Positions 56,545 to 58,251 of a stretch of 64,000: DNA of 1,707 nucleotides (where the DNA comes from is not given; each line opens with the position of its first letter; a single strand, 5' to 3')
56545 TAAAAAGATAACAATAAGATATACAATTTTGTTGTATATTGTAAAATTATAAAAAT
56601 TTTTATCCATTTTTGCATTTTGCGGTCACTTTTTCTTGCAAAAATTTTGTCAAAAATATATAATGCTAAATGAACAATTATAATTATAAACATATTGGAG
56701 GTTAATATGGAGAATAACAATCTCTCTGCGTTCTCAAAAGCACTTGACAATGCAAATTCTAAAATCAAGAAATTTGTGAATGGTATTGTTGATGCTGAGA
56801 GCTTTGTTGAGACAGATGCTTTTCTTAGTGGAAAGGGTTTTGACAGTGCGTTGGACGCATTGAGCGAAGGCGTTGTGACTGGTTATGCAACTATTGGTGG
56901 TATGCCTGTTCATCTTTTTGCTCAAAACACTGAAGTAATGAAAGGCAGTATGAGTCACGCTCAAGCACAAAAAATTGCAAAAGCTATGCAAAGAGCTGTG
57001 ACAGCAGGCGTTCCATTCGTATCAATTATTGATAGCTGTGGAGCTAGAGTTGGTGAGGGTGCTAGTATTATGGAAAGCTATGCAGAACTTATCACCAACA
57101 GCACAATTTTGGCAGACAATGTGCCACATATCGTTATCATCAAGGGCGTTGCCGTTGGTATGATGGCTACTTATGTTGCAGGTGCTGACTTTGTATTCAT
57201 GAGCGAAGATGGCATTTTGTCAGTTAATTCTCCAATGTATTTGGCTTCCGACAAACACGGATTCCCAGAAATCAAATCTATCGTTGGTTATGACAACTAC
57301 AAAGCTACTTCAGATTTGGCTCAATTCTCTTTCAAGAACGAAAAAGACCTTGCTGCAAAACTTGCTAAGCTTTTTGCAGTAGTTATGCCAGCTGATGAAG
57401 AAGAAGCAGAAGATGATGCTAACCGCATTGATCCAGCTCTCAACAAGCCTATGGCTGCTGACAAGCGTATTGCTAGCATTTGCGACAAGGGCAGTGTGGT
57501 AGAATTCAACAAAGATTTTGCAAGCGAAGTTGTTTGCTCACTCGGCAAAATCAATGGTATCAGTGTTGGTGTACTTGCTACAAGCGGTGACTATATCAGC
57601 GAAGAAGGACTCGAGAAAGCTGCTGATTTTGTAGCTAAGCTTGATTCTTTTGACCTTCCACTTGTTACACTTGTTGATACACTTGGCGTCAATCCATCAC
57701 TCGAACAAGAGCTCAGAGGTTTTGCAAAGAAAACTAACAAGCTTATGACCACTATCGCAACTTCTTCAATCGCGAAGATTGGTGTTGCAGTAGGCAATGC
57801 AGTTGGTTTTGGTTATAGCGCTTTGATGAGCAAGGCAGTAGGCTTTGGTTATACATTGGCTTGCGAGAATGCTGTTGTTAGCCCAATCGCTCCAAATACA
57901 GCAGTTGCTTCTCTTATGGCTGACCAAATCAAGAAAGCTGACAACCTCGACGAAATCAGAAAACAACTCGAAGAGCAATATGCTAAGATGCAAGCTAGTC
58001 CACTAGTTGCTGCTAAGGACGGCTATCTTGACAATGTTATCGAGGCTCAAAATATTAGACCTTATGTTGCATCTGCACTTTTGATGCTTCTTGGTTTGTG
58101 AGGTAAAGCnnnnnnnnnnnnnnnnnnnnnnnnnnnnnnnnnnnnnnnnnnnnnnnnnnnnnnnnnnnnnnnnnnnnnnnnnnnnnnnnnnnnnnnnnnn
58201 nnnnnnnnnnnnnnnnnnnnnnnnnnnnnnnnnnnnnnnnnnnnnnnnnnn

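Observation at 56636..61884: Single operon combining a Na+-pump decarboxylase core with two different carboxyltransferases (12S acyl-CoA type and 5S oxaloacetate/pyruvate type)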

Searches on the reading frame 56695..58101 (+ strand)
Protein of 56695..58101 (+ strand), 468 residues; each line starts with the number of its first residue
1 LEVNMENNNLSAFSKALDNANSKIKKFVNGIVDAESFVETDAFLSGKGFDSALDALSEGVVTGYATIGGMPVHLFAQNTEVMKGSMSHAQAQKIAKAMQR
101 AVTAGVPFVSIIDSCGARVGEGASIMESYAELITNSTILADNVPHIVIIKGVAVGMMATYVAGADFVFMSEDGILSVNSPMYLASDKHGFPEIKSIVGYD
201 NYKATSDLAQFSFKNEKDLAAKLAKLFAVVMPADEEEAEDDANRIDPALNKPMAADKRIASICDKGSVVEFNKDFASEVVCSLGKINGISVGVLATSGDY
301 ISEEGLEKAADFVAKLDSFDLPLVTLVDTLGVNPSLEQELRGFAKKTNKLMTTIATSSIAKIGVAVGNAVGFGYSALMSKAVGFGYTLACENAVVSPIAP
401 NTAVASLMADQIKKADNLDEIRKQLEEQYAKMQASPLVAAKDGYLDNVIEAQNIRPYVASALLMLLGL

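Call 3: search_protein_families(library=pfam, proteins=[window:56695-58101:+])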
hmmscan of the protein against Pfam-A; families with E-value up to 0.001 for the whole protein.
window:56695-58101:+ (468 aa): 2 families
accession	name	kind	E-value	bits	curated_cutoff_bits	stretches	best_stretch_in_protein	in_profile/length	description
PF01039.27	Carboxyl_trans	-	5.8e-65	220.2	22.3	1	30-464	16-477/493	Carboxyl transferase domain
PF03255.19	ACCA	-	8.3e-12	45.3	23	1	303-416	130-239/310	Acetyl co-enzyme A carboxylase carboxyltransferase-like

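Call 4: search_protein_families(library=ncbifam, proteins=[window:56695-58101:+])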
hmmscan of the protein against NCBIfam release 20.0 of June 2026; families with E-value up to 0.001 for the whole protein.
window:56695-58101:+ (468 aa): 8 families
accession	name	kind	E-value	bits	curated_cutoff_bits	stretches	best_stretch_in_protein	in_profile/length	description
TIGR01117.1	mmdA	subfamily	6.5e-62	210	998.8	1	27-465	36-495/512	methylmalonyl-CoA decarboxylase subunit alpha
NF041504.1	AccA_sub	subfamily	1.5e-14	54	300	2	301-420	75-189/257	carboxyltransferase subunit alpha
TIGR00515.1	accD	equivalog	1.3e-13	50.9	317.45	1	56-127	106-178/285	acetyl-CoA carboxylase, carboxyltransferase subunit beta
NF005530.0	PRK07189.1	equivalog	2.1e-11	43.5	228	1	54-183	53-189/303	biotin-independent malonate decarboxylase subunit beta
NF004344.0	PRK05724.1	equivalog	4.6e-11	42.5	357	1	303-415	134-242/319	acetyl-CoA carboxylase carboxyltransferase subunit alpha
TIGR03133.1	malonate_beta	equivalog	8e-11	41.7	278.15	1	54-182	43-178/274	biotin-independent malonate decarboxylase subunit beta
TIGR00513.1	accA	equivalog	8.9e-10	38.4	319.3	1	303-423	134-249/321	acetyl-CoA carboxylase carboxyl transferase subunit alpha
NF008971.0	PRK12319.1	equivalog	1.9e-09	37.5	406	1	86-185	79-179/256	acetyl-CoA carboxylase carboxyl transferase subunit alpha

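Call 5: search_solved_structures(query=window:56695-58101:+, show_alignments=2)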
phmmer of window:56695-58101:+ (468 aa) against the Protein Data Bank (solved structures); distinct sequences matched with E-value up to 0.001: 52.
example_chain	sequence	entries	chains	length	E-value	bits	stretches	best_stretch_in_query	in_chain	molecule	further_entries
9j0c_A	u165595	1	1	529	1.7e-50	175.5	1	26-463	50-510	Acyl-CoA carboxylase subunit beta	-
1on3_A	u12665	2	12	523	4e-50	174.3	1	24-464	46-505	Methylmalonyl-CoA carboxyltransferase 12S subunit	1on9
7w5u_A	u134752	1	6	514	5.9e-50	173.7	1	26-465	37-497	Acetyl-CoA carboxylase complex, beta-chain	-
1vrg_A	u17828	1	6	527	8.5e-50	173.2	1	31-462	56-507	propionyl-CoA carboxylase, beta subunit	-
2a7s_A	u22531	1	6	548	1.5e-48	169.1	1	25-465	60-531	Probable propionyl-CoA carboxylase beta chain 5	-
6ybp_A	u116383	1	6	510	3.3e-48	168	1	28-465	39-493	Propionyl-CoA carboxylase beta chain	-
2bzr_A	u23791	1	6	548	1.4e-47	165.9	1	25-465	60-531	PROPIONYL-COA CARBOXYLASE BETA CHAIN 5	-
9t97_D5a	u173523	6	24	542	3.8e-47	164.5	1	25-465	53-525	Propionyl-CoA carboxylase beta chain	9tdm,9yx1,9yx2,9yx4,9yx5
1x0u_A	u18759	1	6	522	7.6e-47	163.5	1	42-465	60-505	hypothetical methylmalonyl-CoA decarboxylase alpha subunit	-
8pn7_A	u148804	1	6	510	1.1e-46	163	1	28-465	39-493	Propionyl-CoA carboxylase beta chain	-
6ybq_A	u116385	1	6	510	1.1e-46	163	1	28-465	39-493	Propionyl-CoA carboxylase beta chain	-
8pn8_A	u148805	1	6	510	1.5e-46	162.5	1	28-465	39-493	Propionyl-CoA carboxylase beta chain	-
3n6r_B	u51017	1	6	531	8.2e-45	156.8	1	26-464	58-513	Propionyl-CoA carboxylase, beta subunit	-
3mfm_C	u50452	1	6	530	9.1e-45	156.7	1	25-463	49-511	Propionyl-CoA carboxylase complex B subunit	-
3ibb_A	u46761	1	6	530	9.3e-45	156.6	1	25-463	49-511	Propionyl-CoA carboxylase complex B subunit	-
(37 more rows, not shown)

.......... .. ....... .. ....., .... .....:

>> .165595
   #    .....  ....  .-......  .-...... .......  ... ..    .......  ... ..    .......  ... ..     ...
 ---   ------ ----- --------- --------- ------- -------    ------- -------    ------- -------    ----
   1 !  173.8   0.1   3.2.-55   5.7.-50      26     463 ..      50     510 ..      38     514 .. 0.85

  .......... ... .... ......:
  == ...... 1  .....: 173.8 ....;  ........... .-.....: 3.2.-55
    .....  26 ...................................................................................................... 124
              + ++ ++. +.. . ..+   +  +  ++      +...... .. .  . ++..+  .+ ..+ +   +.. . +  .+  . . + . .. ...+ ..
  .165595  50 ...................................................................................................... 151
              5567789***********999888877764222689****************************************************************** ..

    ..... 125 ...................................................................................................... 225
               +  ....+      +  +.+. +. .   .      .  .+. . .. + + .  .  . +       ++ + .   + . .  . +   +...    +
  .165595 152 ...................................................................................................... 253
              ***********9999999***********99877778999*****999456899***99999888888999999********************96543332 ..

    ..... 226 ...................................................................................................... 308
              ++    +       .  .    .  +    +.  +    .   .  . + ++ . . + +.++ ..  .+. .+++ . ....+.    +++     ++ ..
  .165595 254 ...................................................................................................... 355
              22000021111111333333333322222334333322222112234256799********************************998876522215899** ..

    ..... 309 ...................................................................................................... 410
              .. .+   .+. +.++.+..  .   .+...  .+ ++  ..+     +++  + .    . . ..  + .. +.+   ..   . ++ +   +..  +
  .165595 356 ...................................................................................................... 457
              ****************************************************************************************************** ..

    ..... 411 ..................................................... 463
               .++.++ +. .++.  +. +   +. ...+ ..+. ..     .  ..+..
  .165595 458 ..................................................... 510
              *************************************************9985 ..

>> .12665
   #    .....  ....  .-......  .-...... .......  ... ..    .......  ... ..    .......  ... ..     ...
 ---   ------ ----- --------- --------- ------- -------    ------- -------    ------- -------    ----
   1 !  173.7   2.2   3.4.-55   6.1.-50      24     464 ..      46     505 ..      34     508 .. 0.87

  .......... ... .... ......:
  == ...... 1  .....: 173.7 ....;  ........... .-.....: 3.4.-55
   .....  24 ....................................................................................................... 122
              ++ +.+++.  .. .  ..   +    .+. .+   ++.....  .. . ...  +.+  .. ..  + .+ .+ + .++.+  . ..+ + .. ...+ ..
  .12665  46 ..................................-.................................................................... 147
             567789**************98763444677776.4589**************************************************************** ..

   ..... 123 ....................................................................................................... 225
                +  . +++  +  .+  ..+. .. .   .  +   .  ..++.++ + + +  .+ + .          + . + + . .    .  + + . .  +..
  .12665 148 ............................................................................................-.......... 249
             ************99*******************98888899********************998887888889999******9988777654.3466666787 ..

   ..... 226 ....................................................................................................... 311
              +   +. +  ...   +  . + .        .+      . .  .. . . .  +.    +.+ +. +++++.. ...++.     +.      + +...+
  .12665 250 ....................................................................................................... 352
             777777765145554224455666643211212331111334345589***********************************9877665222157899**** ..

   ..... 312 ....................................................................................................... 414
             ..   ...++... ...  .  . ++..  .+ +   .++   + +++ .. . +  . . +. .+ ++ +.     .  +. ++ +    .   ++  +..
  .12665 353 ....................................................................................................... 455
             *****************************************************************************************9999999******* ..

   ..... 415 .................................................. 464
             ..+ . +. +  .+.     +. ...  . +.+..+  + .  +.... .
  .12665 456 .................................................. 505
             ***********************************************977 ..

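Call 7: find_homologous_proteins(query=window:56695-58101:+, max_evalue=1e-20)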
Query window:56695-58101:+ (468 aa): 142 proteins with E <= 1e-20 among 8000 candidates; the best 120 are listed.
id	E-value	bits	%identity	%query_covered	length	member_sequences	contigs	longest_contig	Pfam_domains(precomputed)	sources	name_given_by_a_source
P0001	1.9e-278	941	94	99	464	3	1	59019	PF01039.28,PF03255.20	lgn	-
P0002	4.0e-220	749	75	99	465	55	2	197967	PF01039.28,PF03255.20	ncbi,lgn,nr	ncbi:MAG: carboxyl transferase domain-containing protein [Eubacteriales bacterium]|nr:carboxyl trans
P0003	1.2e-213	728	72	99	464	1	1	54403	PF01039.28,PF03255.20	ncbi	ncbi:MAG: carboxyl transferase domain-containing protein [Christensenellales bacterium]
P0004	8.0e-196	669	69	99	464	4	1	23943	PF01039.28,PF03255.20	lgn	-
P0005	1.3e-183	629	63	99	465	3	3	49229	PF01039.28,PF03255.20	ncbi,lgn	ncbi:MAG: carboxyl transferase domain-containing protein [Clostridia bacterium]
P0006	1.6e-183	629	63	99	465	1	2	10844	PF01039.28,PF03255.20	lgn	-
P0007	5.8e-183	627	63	99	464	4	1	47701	PF01039.28,PF03255.20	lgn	-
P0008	2.2e-182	625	62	99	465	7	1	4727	PF01039.28,PF03255.20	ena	-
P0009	1.2e-179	616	62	99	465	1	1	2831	PF01039.28,PF03255.20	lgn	-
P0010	3.5e-177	608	61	99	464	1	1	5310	PF01039.28,PF03255.20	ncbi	-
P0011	5.5e-176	604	61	99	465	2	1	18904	PF01039.28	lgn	-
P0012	1.1e-174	600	60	99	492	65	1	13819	PF01039.28,PF03255.20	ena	-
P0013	2.0e-174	599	60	99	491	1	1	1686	PF01039.28,PF03255.20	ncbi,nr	ncbi:MAG: hypothetical protein K2L61_04650, partial [Clostridia bacterium]|nr:hypothetical protein [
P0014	3.8e-174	598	60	99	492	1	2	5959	PF01039.28,PF03255.20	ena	-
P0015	1.5e-173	596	59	99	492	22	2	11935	PF01039.28,PF03255.20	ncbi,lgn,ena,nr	ncbi:MAG: hypothetical protein K2O35_03390 [Clostridia bacterium]|nr:hypothetical protein [Clostridi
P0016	1.1e-172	593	59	99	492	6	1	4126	PF01039.28,PF03255.20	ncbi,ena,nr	ncbi:MAG: hypothetical protein K2G42_07210 [Clostridia bacterium]|nr:hypothetical protein [Clostridi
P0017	1.6e-172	592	59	99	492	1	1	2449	PF01039.28,PF03255.20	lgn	-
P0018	2.8e-172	592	60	99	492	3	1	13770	PF01039.28,PF03255.20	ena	-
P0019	3.4e-172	591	59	99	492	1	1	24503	PF01039.28,PF03255.20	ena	-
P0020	6.5e-172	590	59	99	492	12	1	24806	PF01039.28,PF03255.20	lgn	-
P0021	2.5e-171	588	59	99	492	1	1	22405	PF01039.28,PF03255.20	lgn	-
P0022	8.3e-171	587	60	99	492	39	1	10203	PF01039.28,PF03255.20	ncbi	-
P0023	2.3e-170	585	58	99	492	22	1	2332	PF01039.28,PF03255.20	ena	-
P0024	3.2e-170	585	59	99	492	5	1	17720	PF01039.28,PF03255.20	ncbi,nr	ncbi:MAG: hypothetical protein OSJ74_06210 [Clostridia bacterium]|nr:hypothetical protein [Clostridi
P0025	2.0e-168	579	59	99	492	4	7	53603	PF01039.28,PF03255.20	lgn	-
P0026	3.0e-168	578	57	99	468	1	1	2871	PF01039.28,PF03255.20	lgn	-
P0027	3.0e-167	575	58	99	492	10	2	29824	PF01039.28,PF03255.20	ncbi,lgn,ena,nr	ncbi:MAG: hypothetical protein K2J89_04715 [Clostridia bacterium]|nr:hypothetical protein [Clostridi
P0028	4.7e-167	574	59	98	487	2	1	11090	PF01039.28,PF03255.20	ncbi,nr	ncbi:MAG: hypothetical protein K2G37_00345, partial [Clostridia bacterium]|nr:hypothetical protein [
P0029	1.3e-165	570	58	99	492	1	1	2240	PF01039.28,PF03255.20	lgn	-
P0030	1.3e-165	570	58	99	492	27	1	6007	PF01039.28,PF03255.20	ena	-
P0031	6.4e-165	567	56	99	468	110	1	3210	PF01039.28,PF03255.20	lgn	-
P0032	3.3e-164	565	60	97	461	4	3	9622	PF01039.28,PF03255.20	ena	-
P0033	5.5e-164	564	56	99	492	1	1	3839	PF01039.28,PF03255.20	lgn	-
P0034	1.2e-163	563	57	99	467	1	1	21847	PF01039.28,PF03255.20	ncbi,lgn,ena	-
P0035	3.9e-163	561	56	99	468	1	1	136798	PF01039.28,PF03255.20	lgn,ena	-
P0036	3.9e-163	561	56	99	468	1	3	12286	PF01039.28,PF03255.20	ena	-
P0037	5.9e-163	561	57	99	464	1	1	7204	PF01039.28,PF03255.20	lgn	-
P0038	7.4e-163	561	56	99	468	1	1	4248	PF01039.28,PF03255.20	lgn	-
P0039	1.3e-162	560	56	99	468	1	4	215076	PF01039.28,PF03255.20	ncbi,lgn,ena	-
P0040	1.9e-162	559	56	99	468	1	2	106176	PF01039.28,PF03255.20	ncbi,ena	-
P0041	2.0e-162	559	56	99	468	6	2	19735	PF01039.28,PF03255.20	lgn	-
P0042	5.9e-162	558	57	99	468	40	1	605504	PF01039.28,PF03255.20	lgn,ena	-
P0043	7.7e-162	557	56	99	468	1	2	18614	PF01039.28,PF03255.20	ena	-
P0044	3.6e-161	555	59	97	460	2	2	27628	PF01039.28,PF03255.20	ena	-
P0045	3.4e-160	552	56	99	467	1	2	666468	PF01039.28,PF03255.20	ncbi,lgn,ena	-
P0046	1.4e-159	550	56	99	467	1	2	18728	PF01039.28,PF03255.20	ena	-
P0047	1.6e-154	533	55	99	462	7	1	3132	PF01039.28,PF03255.20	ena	-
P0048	9.7e-152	524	55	99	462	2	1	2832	PF01039.28,PF03255.20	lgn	-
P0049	5.5e-151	521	55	99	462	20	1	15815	PF01039.28,PF03255.20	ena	-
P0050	1.4e-149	517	55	99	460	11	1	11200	PF01039.28,PF03255.20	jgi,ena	jgi:methylmalonyl-CoA decarboxylase subunit alpha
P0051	3.1e-149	516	53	99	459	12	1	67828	PF01039.28,PF03255.20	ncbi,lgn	-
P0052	3.6e-145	502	51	99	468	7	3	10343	PF01039.28,PF03255.20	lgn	-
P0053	3.7e-145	502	53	99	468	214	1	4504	PF01039.28,PF03255.20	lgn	-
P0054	5.1e-145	502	54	99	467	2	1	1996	PF01039.28,PF03255.20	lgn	-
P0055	5.9e-145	502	54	99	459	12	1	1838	PF01039.28,PF03255.20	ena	-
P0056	2.9e-143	496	53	99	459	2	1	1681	PF01039.28,PF03255.20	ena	-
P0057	3.1e-143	496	52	99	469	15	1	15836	PF01039.28,PF03255.20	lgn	-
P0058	9.4e-142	491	51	99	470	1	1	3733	PF01039.28,PF03255.20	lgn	-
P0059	7.0e-141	488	51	99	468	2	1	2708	PF01039.28,PF03255.20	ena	-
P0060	7.0e-141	488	51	99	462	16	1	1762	PF01039.28,PF03255.20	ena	-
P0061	8.4e-140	485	50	99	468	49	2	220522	PF01039.28,PF03255.20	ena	-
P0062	3.3e-139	483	52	99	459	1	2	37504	PF01039.28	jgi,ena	-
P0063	2.0e-138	480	50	99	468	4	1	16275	PF01039.28,PF03255.20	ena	-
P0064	1.5e-137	477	50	99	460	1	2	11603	PF01039.28,PF03255.20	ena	-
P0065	5.9e-137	475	51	99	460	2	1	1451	PF01039.28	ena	-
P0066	1.3e-136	474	50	99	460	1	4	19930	PF01039.28,PF03255.20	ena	-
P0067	1.9e-132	460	49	99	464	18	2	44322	PF01039.28,PF03255.20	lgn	-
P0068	7.9e-131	455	49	99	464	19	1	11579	PF01039.28,PF03255.20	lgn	-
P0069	3.1e-129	450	49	99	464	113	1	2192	PF01039.28,PF03255.20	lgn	-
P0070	4.5e-129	449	48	99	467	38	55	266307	PF01039.28,PF03255.20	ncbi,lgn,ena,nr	ncbi:MAG: hypothetical protein HFH71_05340 [Clostridia bacterium]|nr:hypothetical protein [Clostridi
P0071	1.1e-127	445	49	99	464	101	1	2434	PF01039.28,PF03255.20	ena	-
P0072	3.9e-127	443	48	99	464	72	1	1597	PF01039.28,PF03255.20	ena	-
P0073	3.0e-126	440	49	99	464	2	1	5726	PF01039.28,PF03255.20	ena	-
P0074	1.1e-125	438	49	99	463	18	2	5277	PF01039.28,PF03255.20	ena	-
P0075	1.1e-125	438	48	99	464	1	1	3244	PF01039.28,PF03255.20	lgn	-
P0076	1.7e-125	438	48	99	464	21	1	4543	PF01039.28,PF03255.20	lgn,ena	-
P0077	2.1e-125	437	45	99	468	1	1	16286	PF01039.28,PF03255.20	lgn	-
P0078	5.0e-124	433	45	99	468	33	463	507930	PF01039.28,PF03255.20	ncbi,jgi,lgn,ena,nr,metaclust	ncbi:MAG: hypothetical protein HFK07_00245 [Clostridia bacterium]|nr:hypothetical protein [Clostridi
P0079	2.8e-123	430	47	99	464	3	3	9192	PF01039.28,PF03255.20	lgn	-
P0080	1.3e-121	425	46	99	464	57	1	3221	PF01039.28,PF03255.20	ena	-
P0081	4.3e-121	423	46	97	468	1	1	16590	PF01039.28,PF03255.20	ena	-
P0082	1.4e-120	421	46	99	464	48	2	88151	PF01039.28,PF03255.20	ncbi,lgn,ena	-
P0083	5.0e-120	419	46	99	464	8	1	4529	PF01039.28,PF03255.20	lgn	-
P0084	4.0e-119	416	46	99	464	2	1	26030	PF01039.28,PF03255.20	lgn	-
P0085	7.7e-119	416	48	97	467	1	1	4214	PF01039.28,PF03255.20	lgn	-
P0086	5.5e-117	409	45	99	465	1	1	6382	PF01039.28,PF03255.20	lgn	-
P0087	8.3e-117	409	45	99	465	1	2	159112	PF01039.28,PF03255.20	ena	-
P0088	1.1e-116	408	45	99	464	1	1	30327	PF01039.28,PF03255.20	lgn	-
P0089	1.1e-115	405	46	97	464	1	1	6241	PF01039.28,PF03255.20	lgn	-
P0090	1.9e-113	398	45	99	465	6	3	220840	PF01039.28,PF03255.20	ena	-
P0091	5.6e-113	396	45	97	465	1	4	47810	PF01039.28,PF03255.20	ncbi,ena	-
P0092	4.2e-110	387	44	99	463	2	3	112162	PF01039.28,PF03255.20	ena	-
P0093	3.4e-109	384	44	97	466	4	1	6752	PF01039.28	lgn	-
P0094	1.5e-108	382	42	96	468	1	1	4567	PF01039.28,PF03255.20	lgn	-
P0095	2.2e-102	361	41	99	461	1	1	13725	PF01039.28,PF03255.20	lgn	-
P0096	4.9e-101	357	40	97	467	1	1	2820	PF01039.28,PF03255.20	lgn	-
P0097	7.2e-101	356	40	98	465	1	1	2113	PF01039.28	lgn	-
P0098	2.3e-99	351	42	97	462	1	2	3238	PF01039.28,PF03255.20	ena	-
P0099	1.7e-98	349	41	97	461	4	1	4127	PF01039.28,PF03255.20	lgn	-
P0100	5.3e-98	347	42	98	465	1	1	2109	PF01039.28,PF03255.20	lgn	-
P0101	4.9e-96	340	38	99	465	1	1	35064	PF01039.28,PF03255.20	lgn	-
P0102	4.8e-95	337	41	99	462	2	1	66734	PF01039.28,PF03255.20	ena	-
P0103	9.4e-94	333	41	96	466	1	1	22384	PF01039.28,PF03255.20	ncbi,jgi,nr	ncbi:MAG: hypothetical protein LBQ40_04235 [Clostridiales bacterium]|jgi:acetyl-CoA carboxylase carb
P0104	3.7e-93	331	38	96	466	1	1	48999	PF01039.28,PF03255.20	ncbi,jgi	jgi:acetyl-CoA carboxylase carboxyltransferase component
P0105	1.2e-92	329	38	99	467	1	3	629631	PF01039.28,PF03255.20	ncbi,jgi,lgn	ncbi:MAG: carboxyl transferase domain-containing protein [Christensenellales bacterium]|jgi:acetyl-C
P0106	2.7e-90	322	50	67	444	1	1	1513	PF01039.28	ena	-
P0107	1.4e-89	319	41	98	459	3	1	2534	PF01039.28,PF03255.20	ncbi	-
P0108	2.3e-86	309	39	97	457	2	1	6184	PF01039.28,PF03255.20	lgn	-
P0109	3.3e-83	298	39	95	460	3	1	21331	PF01039.28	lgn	-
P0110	9.0e-82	293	38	97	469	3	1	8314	PF01039.28,PF03255.20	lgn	-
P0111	2.2e-80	289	54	55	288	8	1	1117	PF01039.28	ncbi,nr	ncbi:MAG: hypothetical protein K2P32_01070, partial [Clostridia bacterium]|nr:hypothetical protein [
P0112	7.3e-80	287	37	98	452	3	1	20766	PF01039.28,PF03255.20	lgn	-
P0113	7.9e-80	287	38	97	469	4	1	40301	PF01039.28,PF03255.20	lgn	-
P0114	1.2e-79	286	38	98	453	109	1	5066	PF01039.28,PF03255.20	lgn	-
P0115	1.6e-79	286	37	97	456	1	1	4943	PF01039.28,PF03255.20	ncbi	-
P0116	1.2e-78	283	38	98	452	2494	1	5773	PF01039.28,PF03255.20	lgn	-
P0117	3.7e-68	249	37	78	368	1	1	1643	PF01039.28,PF03255.20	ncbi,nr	ncbi:MAG: hypothetical protein EOM87_08725, partial [Clostridia bacterium]|nr:hypothetical protein [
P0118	1.0e-63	234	35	97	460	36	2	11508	PF01039.28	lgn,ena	-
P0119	1.6e-63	233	34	97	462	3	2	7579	PF01039.28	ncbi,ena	-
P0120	3.7e-63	232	36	95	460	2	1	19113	PF01039.28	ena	-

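Call 8: find_encoding_contigs(protein=P0078, flank=8000, max_places=2)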
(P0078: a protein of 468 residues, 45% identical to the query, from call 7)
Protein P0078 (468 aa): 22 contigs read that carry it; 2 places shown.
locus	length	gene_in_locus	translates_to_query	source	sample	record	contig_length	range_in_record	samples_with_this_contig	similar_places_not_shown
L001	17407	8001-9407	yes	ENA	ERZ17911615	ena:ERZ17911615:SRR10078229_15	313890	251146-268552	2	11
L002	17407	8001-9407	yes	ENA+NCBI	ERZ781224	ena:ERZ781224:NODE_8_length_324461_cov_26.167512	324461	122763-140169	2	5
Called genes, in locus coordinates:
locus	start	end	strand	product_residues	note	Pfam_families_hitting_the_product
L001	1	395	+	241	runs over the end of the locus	PF02163:Peptidase_M50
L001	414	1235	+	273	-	PF02616:SMC_ScpA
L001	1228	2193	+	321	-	PF04079:SMC_ScpB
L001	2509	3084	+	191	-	PF13305:TetR_C_33 (weak)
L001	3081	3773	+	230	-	PF00005:ABC_tran, PF13304:AAA_21 (faint), PF02463:SMC_N (weak)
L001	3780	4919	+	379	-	PF02687:FtsX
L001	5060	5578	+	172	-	-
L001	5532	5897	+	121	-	PF09579:Spore_YtfJ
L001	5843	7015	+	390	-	PF00768:Peptidase_S11, PF13354:Beta-lactamase2, PF07943:PBP5_C (weak)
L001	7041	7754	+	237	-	PF01479:S4, PF00849:PseudoU_synth_2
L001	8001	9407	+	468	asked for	PF01039:Carboxyl_trans, PF03255:ACCA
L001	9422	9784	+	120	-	PF04277:OAD_gamma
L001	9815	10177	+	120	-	PF25919:BSH_CusB (faint), PF00364:Biotin_lipoyl, PF25973:BSH_CzcB (faint)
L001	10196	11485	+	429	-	PF03977:OAD_beta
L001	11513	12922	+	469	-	PF00682:HMGL-like, PF02436:PYC_OADA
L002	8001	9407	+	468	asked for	PF01039:Carboxyl_trans, PF03255:ACCA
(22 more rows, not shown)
